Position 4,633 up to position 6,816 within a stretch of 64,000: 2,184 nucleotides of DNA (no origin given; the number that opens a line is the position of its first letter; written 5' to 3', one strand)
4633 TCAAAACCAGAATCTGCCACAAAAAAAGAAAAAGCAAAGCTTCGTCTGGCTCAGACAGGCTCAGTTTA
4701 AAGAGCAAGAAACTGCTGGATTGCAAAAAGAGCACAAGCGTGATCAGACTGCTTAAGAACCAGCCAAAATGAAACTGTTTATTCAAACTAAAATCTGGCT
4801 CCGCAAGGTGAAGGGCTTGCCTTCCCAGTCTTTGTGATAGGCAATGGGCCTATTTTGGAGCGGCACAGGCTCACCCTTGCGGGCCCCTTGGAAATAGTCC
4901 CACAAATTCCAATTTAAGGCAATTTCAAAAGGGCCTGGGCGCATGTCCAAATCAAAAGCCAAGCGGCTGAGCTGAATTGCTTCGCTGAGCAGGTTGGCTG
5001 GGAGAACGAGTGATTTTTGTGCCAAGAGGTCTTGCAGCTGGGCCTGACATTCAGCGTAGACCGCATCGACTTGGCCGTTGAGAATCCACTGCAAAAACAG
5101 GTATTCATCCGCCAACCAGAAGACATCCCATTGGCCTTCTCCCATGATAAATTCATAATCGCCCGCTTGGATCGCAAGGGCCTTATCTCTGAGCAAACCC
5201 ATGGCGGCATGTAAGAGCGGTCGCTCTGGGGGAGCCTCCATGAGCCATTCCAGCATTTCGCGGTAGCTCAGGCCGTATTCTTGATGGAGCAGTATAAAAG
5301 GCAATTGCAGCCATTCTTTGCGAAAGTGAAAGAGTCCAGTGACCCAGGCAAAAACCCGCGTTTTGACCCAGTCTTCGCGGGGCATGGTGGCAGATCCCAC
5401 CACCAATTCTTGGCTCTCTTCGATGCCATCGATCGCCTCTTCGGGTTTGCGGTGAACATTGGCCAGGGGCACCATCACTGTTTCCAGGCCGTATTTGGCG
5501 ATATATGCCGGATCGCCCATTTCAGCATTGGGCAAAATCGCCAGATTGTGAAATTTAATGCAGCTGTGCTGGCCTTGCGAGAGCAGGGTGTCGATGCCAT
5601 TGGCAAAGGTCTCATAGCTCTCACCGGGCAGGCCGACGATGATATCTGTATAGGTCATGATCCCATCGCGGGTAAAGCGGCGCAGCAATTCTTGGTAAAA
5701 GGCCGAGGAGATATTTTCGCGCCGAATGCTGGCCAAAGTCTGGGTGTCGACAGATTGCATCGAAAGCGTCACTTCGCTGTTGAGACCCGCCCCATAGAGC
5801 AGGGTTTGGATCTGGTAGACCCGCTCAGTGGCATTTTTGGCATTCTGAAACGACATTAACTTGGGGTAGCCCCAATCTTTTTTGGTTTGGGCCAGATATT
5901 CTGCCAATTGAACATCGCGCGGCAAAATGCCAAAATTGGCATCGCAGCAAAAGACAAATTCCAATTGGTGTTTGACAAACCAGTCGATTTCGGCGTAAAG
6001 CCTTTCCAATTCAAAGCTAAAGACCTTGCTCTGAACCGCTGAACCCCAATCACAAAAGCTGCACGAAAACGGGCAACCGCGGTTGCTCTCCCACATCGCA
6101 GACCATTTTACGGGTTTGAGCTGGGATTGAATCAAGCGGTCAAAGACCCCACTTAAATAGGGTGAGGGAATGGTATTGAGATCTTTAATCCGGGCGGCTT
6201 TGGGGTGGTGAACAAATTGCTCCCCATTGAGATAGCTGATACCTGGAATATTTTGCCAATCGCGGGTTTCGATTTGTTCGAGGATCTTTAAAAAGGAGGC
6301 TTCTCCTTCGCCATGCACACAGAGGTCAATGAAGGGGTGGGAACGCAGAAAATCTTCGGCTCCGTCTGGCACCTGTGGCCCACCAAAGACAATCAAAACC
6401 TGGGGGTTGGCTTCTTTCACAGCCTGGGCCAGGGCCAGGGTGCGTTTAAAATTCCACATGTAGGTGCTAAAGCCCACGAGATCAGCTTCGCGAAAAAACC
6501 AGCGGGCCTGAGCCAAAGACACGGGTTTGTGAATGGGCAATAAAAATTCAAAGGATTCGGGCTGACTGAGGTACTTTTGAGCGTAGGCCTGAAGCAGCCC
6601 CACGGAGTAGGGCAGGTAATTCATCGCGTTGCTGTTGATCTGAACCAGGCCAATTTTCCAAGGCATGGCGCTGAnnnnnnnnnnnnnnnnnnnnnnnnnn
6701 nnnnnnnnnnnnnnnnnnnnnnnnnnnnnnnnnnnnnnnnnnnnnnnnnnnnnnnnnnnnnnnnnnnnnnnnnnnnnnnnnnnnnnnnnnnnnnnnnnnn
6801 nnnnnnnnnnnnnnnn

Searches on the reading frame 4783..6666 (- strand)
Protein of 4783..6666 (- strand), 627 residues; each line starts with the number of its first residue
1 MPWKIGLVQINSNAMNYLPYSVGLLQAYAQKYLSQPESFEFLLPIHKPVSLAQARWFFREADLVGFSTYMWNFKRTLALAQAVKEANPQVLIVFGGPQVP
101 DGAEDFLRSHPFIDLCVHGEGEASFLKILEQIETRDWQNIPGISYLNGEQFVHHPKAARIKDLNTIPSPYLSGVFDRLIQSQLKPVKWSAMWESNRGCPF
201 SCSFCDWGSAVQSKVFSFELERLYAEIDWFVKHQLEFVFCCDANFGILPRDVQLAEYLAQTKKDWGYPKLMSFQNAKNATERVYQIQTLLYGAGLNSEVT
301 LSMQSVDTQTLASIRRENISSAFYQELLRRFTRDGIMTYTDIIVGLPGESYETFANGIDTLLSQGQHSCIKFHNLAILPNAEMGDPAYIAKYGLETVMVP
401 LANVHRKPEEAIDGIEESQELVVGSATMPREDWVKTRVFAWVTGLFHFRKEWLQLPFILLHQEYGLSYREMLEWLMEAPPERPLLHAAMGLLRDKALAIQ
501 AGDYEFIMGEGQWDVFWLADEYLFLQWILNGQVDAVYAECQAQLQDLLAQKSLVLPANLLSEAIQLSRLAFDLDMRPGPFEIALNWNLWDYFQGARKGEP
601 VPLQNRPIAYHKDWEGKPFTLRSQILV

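Call 3: search_protein_families(library=pfam, proteins=[window:4783-6666:-], max_evalue=0.01)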
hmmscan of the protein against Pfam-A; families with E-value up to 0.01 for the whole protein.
window:4783-6666:- (627 aa): 2 families
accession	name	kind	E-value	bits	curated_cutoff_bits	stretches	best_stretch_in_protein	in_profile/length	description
PF02310.24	B12-binding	-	4e-11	43.2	32.1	1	59-126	50-118/121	B12 binding domain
PF04055.27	Radical_SAM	-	1.4e-10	42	29.5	1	195-356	4-161/166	Radical SAM superfamily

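Call 4: search_protein_families(library=ncbifam, proteins=[window:4783-6666:-], max_evalue=0.01)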
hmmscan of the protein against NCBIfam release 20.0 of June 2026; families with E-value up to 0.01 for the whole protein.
window:4783-6666:- (627 aa): 24 families
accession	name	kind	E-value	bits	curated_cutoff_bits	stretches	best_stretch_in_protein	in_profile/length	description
NF033712.0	B12_rSAM_KedN5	subfamily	3.6e-83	279.8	700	1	57-396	59-398/624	KedN5 family methylcobalamin-dependent radical SAM C-methyltransferase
TIGR03975.1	rSAM_ocin_1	subfamily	1.9e-24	86.1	281.85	1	59-359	127-425/606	RiPP maturation radical SAM C-methyltransferase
TIGR03471.1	HpnJ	equivalog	8.7e-22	77.6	577.6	1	60-359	68-360/472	hopanoid biosynthesis associated radical SAM protein HpnJ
NF050148.1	rSAM_ApyD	equivalog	3.6e-18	65.3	750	1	60-230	74-240/645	RiPP biosynthesis radical SAM protein ApyD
TIGR04479.1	bcpD_PhpK_rSAM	subfamily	9.4e-18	63.8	600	1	68-361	119-406/504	PhpK family radical SAM P-methyltransferase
TIGR02026.1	BchE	equivalog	3e-17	62.6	481.35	1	78-361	81-362/497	magnesium-protoporphyrin IX monomethyl ester anaerobic oxidative cyclase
TIGR04013.1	B12_SAM_MJ_1487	hypoth_equivalog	2.7e-16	59.4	251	2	60-207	43-169/382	TIGR04013 family B12-binding domain/radical SAM domain-containing protein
NF038361.1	rSAM_Sden_1168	equivalog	3.9e-16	58.7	575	1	60-382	140-468/560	Sden_1168 family B12-binding radical SAM P-methyltransferase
TIGR04367.1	HpnR_B12_rSAM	equivalog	3.8e-13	48.8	650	1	61-206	61-203/490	hopanoid C-3 methylase HpnR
TIGR00089.1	TIGR00089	subfamily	4e-12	45.7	251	1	186-363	137-317/429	MiaB/RimO family radical SAM methylthiotransferase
TIGR04072.2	rSAM_ladder_B12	equivalog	1.2e-11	43.9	360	1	70-387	80-372/443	lipid biosynthesis B12-binding/radical SAM protein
TIGR01579.1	MiaB-like-C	equivalog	4.7e-09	36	357.05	1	196-361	147-315/416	tRNA (N(6)-L-threonylcarbamoyladenosine(37)-C(2))-methylthiotransferase MtaB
TIGR04295.1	B12_rSAM_oligo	hypoth_equivalog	1.3e-08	34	400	1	96-252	108-260/422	TIGR04295 family B12-binding domain-containing radical SAM protein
TIGR04014.1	B12_SAM_MJ_0865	equivalog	2.9e-08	32.9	360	1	80-232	61-203/434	methyl-coenzyme M reductase glutamine C-methyltransferase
NF040542.1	rSAM_RCCLKC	equivalog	1.5e-07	30.9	450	1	59-245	47-236/423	arsinothricin biosynthesis radical SAM protein ArsL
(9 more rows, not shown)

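Call 7: find_encoding_contigs(protein=window:4783-6666:-, flank=10000, max_places=10)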
Protein window:4783-6666:- (627 aa): 2 contigs read that carry it; 1 place shown.
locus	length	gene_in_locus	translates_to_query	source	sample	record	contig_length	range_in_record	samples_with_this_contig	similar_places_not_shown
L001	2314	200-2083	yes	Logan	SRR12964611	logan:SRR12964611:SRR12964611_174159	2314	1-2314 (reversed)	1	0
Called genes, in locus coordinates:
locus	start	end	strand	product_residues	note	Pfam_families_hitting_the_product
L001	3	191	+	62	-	?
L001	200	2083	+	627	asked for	PF02310:B12-binding, PF04055:Radical_SAM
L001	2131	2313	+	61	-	?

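Call 8: find_homologous_proteins(query=window:4783-6666:-, max_evalue=1e-10)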
Query window:4783-6666:- (627 aa): 4325 proteins with E <= 1e-10 among 8000 candidates; the best 120 are listed.
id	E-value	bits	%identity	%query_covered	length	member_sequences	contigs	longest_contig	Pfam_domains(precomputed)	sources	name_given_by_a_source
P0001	0.0e+0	1409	96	100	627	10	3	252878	PF04055.28,PF02310.25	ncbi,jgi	jgi:radical SAM superfamily enzyme YgiQ (UPF0313 family)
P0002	0.0e+0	1258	84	99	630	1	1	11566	PF04055.28,PF02310.25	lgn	-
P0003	0.0e+0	1205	81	100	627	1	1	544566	PF04055.28,PF02310.25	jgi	jgi:radical SAM superfamily enzyme YgiQ (UPF0313 family)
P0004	0.0e+0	1136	77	100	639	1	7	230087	PF04055.28,PF02310.25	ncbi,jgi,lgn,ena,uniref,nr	ncbi:hypothetical protein COW36_08595 [bacterium (Candidatus Blackallbacteria) CG17_big_fil_post_rev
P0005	0.0e+0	1084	72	99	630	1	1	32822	PF04055.28,PF02310.25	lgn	-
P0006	0.0e+0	1061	70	100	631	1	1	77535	PF04055.28,PF02310.25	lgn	-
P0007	3.0e-208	711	50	97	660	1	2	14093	PF04055.28,PF02310.25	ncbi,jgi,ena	-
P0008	8.6e-208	710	49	97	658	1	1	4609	PF04055.28,PF02310.25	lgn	-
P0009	5.4e-207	707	50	97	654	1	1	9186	PF04055.28,PF02310.25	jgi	jgi:radical SAM superfamily enzyme YgiQ (UPF0313 family)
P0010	5.5e-207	707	50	97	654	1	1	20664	PF04055.28,PF02310.25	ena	-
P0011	9.8e-207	706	51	97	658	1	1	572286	PF04055.28,PF02310.25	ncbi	ncbi:MAG: B12-binding domain-containing radical SAM protein [Candidatus Sericytochromatia bacterium]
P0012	1.2e-206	706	51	97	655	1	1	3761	PF04055.28,PF02310.25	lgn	-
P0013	2.0e-206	705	50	97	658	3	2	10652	PF04055.28,PF02310.25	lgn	-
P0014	3.3e-206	705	50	97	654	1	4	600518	PF04055.28,PF02310.25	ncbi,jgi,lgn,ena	-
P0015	5.7e-206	704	50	97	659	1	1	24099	PF04055.28,PF02310.25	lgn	-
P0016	6.8e-206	704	50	99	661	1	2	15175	PF04055.28,PF02310.25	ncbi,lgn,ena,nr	ncbi:MAG TPA: radical SAM protein [Gemmataceae bacterium]|nr:radical SAM protein [Gemmataceae bacter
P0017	7.9e-206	703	50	97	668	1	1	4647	PF04055.28,PF02310.25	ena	-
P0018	8.2e-206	703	51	98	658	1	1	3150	PF04055.28,PF02310.25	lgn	-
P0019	4.3e-205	701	50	97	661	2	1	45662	PF04055.28,PF02310.25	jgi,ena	-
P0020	5.0e-205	701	50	97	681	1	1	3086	PF04055.28,PF02310.25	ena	-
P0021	9.4e-205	700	50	97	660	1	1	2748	PF04055.28,PF02310.25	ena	-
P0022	2.1e-204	699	50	97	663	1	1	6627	PF04055.28,PF02310.25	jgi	jgi:radical SAM superfamily enzyme YgiQ (UPF0313 family)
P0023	5.7e-204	697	50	97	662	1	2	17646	PF04055.28,PF02310.25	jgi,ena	jgi:radical SAM superfamily enzyme YgiQ (UPF0313 family)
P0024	6.3e-204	697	50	97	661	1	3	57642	PF04055.28,PF02310.25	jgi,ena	-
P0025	9.7e-204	696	50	97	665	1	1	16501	PF04055.28,PF02310.25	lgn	-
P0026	1.1e-203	696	51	97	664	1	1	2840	PF04055.28,PF02310.25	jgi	jgi:hypothetical protein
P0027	1.3e-203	696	50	97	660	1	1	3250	PF04055.28,PF02310.25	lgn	-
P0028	1.4e-203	696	50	97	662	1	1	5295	PF04055.28,PF02310.25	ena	-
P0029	2.2e-203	695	50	97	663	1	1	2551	PF04055.28,PF02310.25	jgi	jgi:radical SAM superfamily enzyme YgiQ (UPF0313 family)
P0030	2.3e-203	695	50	97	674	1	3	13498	PF04055.28,PF02310.25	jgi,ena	jgi:radical SAM superfamily enzyme YgiQ (UPF0313 family)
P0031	3.2e-203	695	51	97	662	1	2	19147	PF04055.28,PF02310.25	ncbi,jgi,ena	-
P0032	2.5e-202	692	48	98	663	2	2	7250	PF04055.28,PF02310.25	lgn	-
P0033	4.9e-202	691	49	97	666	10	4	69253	PF04055.28,PF02310.25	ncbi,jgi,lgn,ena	jgi:radical SAM superfamily enzyme YgiQ (UPF0313 family)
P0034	5.3e-202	691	49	97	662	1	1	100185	PF04055.28,PF02310.25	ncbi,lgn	-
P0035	9.5e-202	690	49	97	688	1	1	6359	PF04055.28,PF02310.25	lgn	-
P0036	1.1e-201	690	49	97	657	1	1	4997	PF04055.28,PF02310.25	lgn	-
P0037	1.1e-201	690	49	97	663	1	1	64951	PF04055.28,PF02310.25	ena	-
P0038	1.2e-201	690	49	97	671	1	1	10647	PF04055.28,PF02310.25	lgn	-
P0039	1.3e-201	690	48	98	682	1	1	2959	PF04055.28,PF02310.25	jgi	jgi:radical SAM superfamily enzyme YgiQ (UPF0313 family)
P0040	2.5e-201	689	50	97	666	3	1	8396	PF04055.28,PF02310.25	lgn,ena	-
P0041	2.8e-201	688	50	97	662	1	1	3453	PF04055.28,PF02310.25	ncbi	ncbi:MAG: B12-binding domain-containing radical SAM protein [Kovacikia sp.]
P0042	2.8e-201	688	49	97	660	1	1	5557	PF04055.28,PF02310.25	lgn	-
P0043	3.8e-201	688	50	97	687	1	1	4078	PF04055.28,PF02310.25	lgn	-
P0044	6.5e-201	687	50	98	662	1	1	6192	PF04055.28,PF02310.25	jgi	jgi:radical SAM superfamily enzyme YgiQ (UPF0313 family)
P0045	8.6e-201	687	50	97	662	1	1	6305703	PF04055.28,PF02310.25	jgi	jgi:radical SAM superfamily enzyme YgiQ (UPF0313 family)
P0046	1.3e-200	686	49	97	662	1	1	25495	PF04055.28,PF02310.25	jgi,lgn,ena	-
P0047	2.2e-200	685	50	97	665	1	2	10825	PF04055.28,PF02310.25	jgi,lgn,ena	-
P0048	2.5e-200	685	49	98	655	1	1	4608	PF04055.28,PF02310.25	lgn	-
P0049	2.6e-200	685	49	97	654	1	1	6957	PF04055.28,PF02310.25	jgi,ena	-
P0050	2.9e-200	685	48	98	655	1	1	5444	PF04055.28,PF02310.25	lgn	-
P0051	3.8e-200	685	49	97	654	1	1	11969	PF04055.28,PF02310.25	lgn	-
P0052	3.9e-200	685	48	97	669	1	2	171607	PF04055.28,PF02310.25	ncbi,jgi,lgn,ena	-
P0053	4.5e-200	684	50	97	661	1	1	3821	PF04055.28,PF02310.25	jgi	jgi:radical SAM superfamily enzyme YgiQ (UPF0313 family)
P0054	5.2e-200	684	48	98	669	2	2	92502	PF04055.28,PF02310.25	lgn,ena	-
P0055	6.1e-200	684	49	97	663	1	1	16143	PF04055.28,PF02310.25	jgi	jgi:radical SAM superfamily enzyme YgiQ (UPF0313 family)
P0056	6.7e-200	684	49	97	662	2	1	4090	PF04055.28,PF02310.25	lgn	-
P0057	1.2e-199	683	48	98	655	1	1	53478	PF04055.28,PF02310.25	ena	-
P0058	1.5e-199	683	50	97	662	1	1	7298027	PF04055.28,PF02310.25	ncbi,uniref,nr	ncbi:radical SAM protein [Kovacikia minuta CCNUW1]|uniref:B12-binding domain-containing radical SAM 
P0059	3.1e-199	682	49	97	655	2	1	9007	PF04055.28,PF02310.25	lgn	-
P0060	8.5e-199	680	48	97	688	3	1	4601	PF04055.28,PF02310.25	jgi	jgi:radical SAM superfamily enzyme YgiQ (UPF0313 family)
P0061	1.2e-198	680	48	98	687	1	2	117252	PF04055.28,PF02310.25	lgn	-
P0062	1.2e-198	680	48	98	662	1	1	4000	PF04055.28,PF02310.25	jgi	jgi:radical SAM superfamily enzyme YgiQ (UPF0313 family)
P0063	1.4e-198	679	49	97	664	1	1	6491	PF04055.28,PF02310.25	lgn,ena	-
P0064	1.5e-198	679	49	97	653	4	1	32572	PF04055.28,PF02310.25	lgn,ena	-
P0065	1.8e-198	679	48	97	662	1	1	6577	PF04055.28,PF02310.25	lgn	-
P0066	1.9e-198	679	49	97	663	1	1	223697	PF04055.28,PF02310.25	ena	-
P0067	1.9e-198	679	48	98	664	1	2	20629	PF04055.28,PF02310.25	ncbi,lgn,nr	ncbi:MAG: radical SAM protein [Candidatus Omnitrophica bacterium]|nr:radical SAM protein [Candidatus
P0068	1.9e-198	679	49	98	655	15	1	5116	PF04055.28,PF02310.25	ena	-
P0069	2.0e-198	679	48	96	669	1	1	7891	PF04055.28,PF02310.25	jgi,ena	-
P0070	3.2e-198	678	49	96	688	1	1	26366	PF04055.28,PF02310.25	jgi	jgi:radical SAM superfamily enzyme YgiQ (UPF0313 family)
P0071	3.6e-198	678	50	97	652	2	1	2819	PF04055.28,PF02310.25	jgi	-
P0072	3.7e-198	678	47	96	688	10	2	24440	PF04055.28,PF02310.25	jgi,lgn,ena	-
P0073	4.1e-198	678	48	98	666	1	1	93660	PF04055.28,PF02310.25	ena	-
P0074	4.8e-198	678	49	97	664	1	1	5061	PF04055.28,PF02310.25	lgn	-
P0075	6.9e-198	677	47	98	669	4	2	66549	PF04055.28,PF02310.25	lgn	-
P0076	1.0e-197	677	49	97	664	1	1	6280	PF04055.28,PF02310.25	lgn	-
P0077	1.1e-197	677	49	96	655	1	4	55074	PF04055.28,PF02310.25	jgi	jgi:radical SAM superfamily enzyme YgiQ (UPF0313 family)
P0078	1.3e-197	676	49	97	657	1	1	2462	PF04055.28,PF02310.25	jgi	jgi:radical SAM superfamily enzyme YgiQ (UPF0313 family)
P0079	1.4e-197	676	49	97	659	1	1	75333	PF04055.28,PF02310.25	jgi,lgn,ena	-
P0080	1.8e-197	676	48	97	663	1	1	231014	PF04055.28,PF02310.25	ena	-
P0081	1.9e-197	676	47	97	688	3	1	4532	PF04055.28,PF02310.25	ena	-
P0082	2.0e-197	676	49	96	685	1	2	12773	PF04055.28,PF02310.25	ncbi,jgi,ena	-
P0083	2.6e-197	675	47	98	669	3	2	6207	PF04055.28,PF02310.25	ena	-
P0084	2.8e-197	675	47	98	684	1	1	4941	PF04055.28,PF02310.25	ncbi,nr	ncbi:MAG: uncharacterized protein JWM26_1369 [Betaproteobacteria bacterium]|nr:uncharacterized prote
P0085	3.5e-197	675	47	99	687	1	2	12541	PF04055.28,PF02310.25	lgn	-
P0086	4.1e-197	675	48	97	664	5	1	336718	PF04055.28,PF02310.25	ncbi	-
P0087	4.1e-197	675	50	97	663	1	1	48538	PF04055.28,PF02310.25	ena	-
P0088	4.2e-197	675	49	98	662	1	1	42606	PF04055.28,PF02310.25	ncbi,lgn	-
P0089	4.7e-197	674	49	97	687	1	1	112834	PF04055.28,PF02310.25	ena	-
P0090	4.8e-197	674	49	97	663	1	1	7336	PF04055.28,PF02310.25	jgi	jgi:radical SAM superfamily enzyme YgiQ (UPF0313 family)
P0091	6.3e-197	674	49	97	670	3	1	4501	PF04055.28,PF02310.25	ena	-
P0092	6.4e-197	674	49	97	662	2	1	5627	PF04055.28,PF02310.25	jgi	jgi:radical SAM superfamily enzyme YgiQ (UPF0313 family)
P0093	6.5e-197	674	48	97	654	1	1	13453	PF04055.28,PF02310.25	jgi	jgi:radical SAM superfamily enzyme YgiQ (UPF0313 family)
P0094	6.9e-197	674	48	97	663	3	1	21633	PF04055.28,PF02310.25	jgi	jgi:radical SAM superfamily enzyme YgiQ (UPF0313 family)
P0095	8.2e-197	674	48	98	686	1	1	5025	PF04055.28,PF02310.25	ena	-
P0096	8.7e-197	674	49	97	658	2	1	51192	PF04055.28,PF02310.25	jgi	jgi:radical SAM superfamily enzyme YgiQ (UPF0313 family)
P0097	8.7e-197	674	49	97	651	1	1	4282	PF04055.28,PF02310.25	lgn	-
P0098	9.3e-197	673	49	97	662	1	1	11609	PF04055.28,PF02310.25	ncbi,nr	ncbi:MAG: cobalamin B12-binding domain-containing protein [Planctomycetes bacterium]|nr:cobalamin B1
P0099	9.6e-197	673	48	98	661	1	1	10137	PF04055.28,PF02310.25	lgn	-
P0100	1.6e-196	673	47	98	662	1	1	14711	PF04055.28,PF02310.25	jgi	jgi:radical SAM superfamily enzyme YgiQ (UPF0313 family)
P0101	2.1e-196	672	49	97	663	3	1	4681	PF04055.28,PF02310.25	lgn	-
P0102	2.4e-196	672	47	98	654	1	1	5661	PF04055.28,PF02310.25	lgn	-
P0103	2.6e-196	672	47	97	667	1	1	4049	PF04055.28,PF02310.25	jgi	-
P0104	2.6e-196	672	48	98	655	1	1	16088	PF04055.28,PF02310.25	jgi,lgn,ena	-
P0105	2.6e-196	672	48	97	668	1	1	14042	PF04055.28,PF02310.25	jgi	jgi:radical SAM superfamily enzyme YgiQ (UPF0313 family)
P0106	3.4e-196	672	49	97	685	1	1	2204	PF04055.28,PF02310.25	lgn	-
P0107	3.4e-196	672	48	97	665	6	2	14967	PF04055.28,PF02310.25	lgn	-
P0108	3.5e-196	672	48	98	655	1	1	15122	PF04055.28,PF02310.25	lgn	-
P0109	4.0e-196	671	48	96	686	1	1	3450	PF04055.28,PF02310.25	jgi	jgi:radical SAM superfamily enzyme YgiQ (UPF0313 family)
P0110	4.2e-196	671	48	96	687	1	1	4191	PF04055.28,PF02310.25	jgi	jgi:radical SAM superfamily enzyme YgiQ (UPF0313 family)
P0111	7.4e-196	670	48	97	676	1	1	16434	PF04055.28,PF02310.25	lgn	-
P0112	7.5e-196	670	48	97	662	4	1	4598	PF04055.28,PF02310.25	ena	-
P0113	7.5e-196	670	47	98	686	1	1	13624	PF04055.28,PF02310.25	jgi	-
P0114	7.7e-196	670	48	97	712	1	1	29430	PF04055.28,PF02310.25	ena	-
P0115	7.8e-196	670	48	98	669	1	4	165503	PF04055.28,PF02310.25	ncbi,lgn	-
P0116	7.9e-196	670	49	98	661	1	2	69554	PF04055.28,PF02310.25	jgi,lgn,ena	jgi:radical SAM superfamily enzyme YgiQ (UPF0313 family)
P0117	8.9e-196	670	47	98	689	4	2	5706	PF04055.28,PF02310.25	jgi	jgi:radical SAM superfamily enzyme YgiQ (UPF0313 family)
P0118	9.3e-196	670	47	98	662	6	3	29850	PF04055.28,PF02310.25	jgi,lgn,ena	-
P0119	9.8e-196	670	49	97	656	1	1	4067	PF04055.28,PF02310.25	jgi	-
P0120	1.2e-195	670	48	97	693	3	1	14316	PF04055.28,PF02310.25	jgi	jgi:radical SAM superfamily enzyme YgiQ (UPF0313 family)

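Call 10: find_encoding_contigs(protein=P0004, flank=10000, max_places=3)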
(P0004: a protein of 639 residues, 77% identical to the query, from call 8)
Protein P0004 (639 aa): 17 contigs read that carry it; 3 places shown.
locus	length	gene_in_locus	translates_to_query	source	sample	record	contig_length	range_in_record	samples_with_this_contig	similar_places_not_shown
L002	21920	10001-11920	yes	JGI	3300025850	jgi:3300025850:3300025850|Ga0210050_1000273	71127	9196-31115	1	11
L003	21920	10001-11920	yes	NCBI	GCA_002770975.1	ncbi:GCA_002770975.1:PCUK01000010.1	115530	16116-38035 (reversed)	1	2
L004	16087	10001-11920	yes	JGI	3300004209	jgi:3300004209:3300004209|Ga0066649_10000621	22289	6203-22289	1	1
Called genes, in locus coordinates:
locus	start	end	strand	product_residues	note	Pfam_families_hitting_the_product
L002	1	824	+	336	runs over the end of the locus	PF01073:3Beta_HSD, PF01370:Epimerase, PF02719:Polysacc_synt_2 (weak), PF04321:RmlD_sub_bind, PF05368:NmrA (weak), PF16363:GDP_Man_Dehyd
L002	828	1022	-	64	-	-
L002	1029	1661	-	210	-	PF00625:Guanylate_kin, PF13671:AAA_33 (faint)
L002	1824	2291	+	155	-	PF02130:YbeY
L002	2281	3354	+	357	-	PF00483:NTP_transferase, PF12804:NTP_transf_3 (weak), PF22640:ManC_GMP_beta-helix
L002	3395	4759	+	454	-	PF01946:Thi4 (weak), PF13738:Pyr_redox_3 (faint), PF00890:FAD_binding_2 (weak), PF01266:DAO, PF01593:Amino_oxidase, PF07992:Pyr_redox_2 (weak), PF12831:FAD_oxidored (weak), PF13450:NAD_binding_8, +3 more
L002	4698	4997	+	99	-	-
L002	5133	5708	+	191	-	-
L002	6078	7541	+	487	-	-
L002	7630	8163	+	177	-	PF08002:DUF1697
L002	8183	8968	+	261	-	PF13531:SBP_bac_11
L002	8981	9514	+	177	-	-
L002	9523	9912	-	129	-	PF07883:Cupin_2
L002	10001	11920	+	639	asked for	PF02310:B12-binding, PF04055:Radical_SAM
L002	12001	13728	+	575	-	PF00437:T2SSE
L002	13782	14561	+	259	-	PF13584:BatD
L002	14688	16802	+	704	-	PF00069:Pkinase, PF07714:PK_Tyr_Ser-Thr, PF17667:Pkinase_fungal (weak), PF03109:ABC1 (weak), PF13429:TPR_15 (weak), PF24575:TPR_Slam (weak), PF13432:TPR_16 (weak), PF14559:TPR_19 (weak), +18 more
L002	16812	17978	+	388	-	PF13433:Peripla_BP_5, PF13458:Peripla_BP_6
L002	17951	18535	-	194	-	PF05728:UPF0227, PF12697:Abhydrolase_6 (weak)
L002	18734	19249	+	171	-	-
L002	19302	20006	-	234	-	PF00877:NLPC_P60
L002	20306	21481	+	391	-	PF19583:ODP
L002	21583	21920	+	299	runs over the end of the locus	PF06966:DUF1295, PF01222:ERG4_ERG24 (faint), PF02544:Steroid_dh, PF04140:ICMT (weak)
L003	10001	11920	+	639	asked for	PF02310:B12-binding, PF04055:Radical_SAM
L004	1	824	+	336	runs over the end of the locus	PF01073:3Beta_HSD, PF01370:Epimerase, PF02719:Polysacc_synt_2 (weak), PF04321:RmlD_sub_bind, PF05368:NmrA (weak), PF16363:GDP_Man_Dehyd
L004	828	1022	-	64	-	-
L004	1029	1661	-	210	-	PF00625:Guanylate_kin, PF13671:AAA_33 (faint)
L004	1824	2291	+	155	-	PF02130:YbeY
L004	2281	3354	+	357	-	PF00483:NTP_transferase, PF12804:NTP_transf_3 (weak), PF22640:ManC_GMP_beta-helix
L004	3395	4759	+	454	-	PF01946:Thi4 (weak), PF13738:Pyr_redox_3 (faint), PF00890:FAD_binding_2 (weak), PF01266:DAO, PF01593:Amino_oxidase, PF07992:Pyr_redox_2 (weak), PF12831:FAD_oxidored (weak), PF13450:NAD_binding_8, +3 more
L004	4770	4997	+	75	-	-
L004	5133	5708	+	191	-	-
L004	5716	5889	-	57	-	-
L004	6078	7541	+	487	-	-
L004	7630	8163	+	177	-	PF08002:DUF1697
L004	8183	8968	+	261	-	PF13531:SBP_bac_11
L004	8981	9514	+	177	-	-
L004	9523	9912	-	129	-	PF07883:Cupin_2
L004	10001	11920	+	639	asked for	PF02310:B12-binding, PF04055:Radical_SAM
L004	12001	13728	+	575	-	PF00437:T2SSE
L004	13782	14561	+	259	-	PF13584:BatD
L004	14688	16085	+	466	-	?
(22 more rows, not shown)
